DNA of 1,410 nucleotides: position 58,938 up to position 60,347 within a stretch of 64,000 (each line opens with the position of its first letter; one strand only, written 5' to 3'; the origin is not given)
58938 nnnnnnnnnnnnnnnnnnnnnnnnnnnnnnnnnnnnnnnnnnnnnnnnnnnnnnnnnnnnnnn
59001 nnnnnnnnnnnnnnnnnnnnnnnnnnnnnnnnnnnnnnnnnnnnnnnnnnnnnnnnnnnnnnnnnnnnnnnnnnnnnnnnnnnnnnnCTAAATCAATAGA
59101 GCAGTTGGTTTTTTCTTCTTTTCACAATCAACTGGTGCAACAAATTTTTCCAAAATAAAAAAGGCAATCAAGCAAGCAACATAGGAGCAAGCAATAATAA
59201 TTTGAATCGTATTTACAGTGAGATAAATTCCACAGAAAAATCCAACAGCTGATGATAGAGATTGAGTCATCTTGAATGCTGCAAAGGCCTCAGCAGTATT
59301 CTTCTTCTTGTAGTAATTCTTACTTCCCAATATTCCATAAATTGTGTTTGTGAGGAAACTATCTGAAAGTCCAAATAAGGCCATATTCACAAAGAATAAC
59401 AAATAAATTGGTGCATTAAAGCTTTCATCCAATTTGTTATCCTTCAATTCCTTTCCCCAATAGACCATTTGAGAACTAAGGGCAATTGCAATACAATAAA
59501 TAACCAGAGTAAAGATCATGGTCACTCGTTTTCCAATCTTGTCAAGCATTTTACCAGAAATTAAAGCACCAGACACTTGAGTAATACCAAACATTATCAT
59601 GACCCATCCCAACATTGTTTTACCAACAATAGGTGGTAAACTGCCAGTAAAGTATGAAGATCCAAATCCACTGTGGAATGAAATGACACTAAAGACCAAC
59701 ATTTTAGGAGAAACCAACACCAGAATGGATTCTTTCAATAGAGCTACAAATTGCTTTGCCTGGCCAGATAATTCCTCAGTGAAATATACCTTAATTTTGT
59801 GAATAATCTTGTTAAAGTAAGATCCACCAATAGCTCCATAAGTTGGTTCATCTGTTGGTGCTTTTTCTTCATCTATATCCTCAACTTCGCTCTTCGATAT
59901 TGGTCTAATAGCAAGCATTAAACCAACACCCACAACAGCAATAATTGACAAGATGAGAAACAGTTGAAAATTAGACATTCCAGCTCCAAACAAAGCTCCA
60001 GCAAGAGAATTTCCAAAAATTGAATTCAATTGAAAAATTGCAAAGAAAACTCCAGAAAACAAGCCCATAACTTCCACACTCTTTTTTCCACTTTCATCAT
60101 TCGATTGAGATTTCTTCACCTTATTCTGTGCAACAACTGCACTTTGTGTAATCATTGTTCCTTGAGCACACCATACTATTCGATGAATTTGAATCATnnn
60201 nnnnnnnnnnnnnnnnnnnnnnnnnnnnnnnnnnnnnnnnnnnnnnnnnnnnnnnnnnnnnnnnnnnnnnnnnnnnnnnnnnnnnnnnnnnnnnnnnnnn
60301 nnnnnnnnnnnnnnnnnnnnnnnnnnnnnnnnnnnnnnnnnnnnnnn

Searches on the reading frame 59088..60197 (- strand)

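Call 3: search_protein_families(library=pfam, proteins=[window:59088-60197:-], max_evalue=0.01)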
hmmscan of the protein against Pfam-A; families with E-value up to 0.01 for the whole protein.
window:59088-60197:- (369 aa): 4 families
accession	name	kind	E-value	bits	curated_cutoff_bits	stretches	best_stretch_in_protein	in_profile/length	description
PF05978.22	UNC-93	-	1.7e-21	77.3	22.9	1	7-347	76-379/379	Ion channel regulatory protein UNC-93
PF07690.21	MFS_1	-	1e-17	64.5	33.4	1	171-350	3-175/347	Major Facilitator Superfamily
PF00083.30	Sugar_tr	-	0.00013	21.4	22.3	1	193-241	45-93/452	Sugar (and other) transporter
PF03092.22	BT1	-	0.0026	17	22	1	35-240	113-301/432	BT1 family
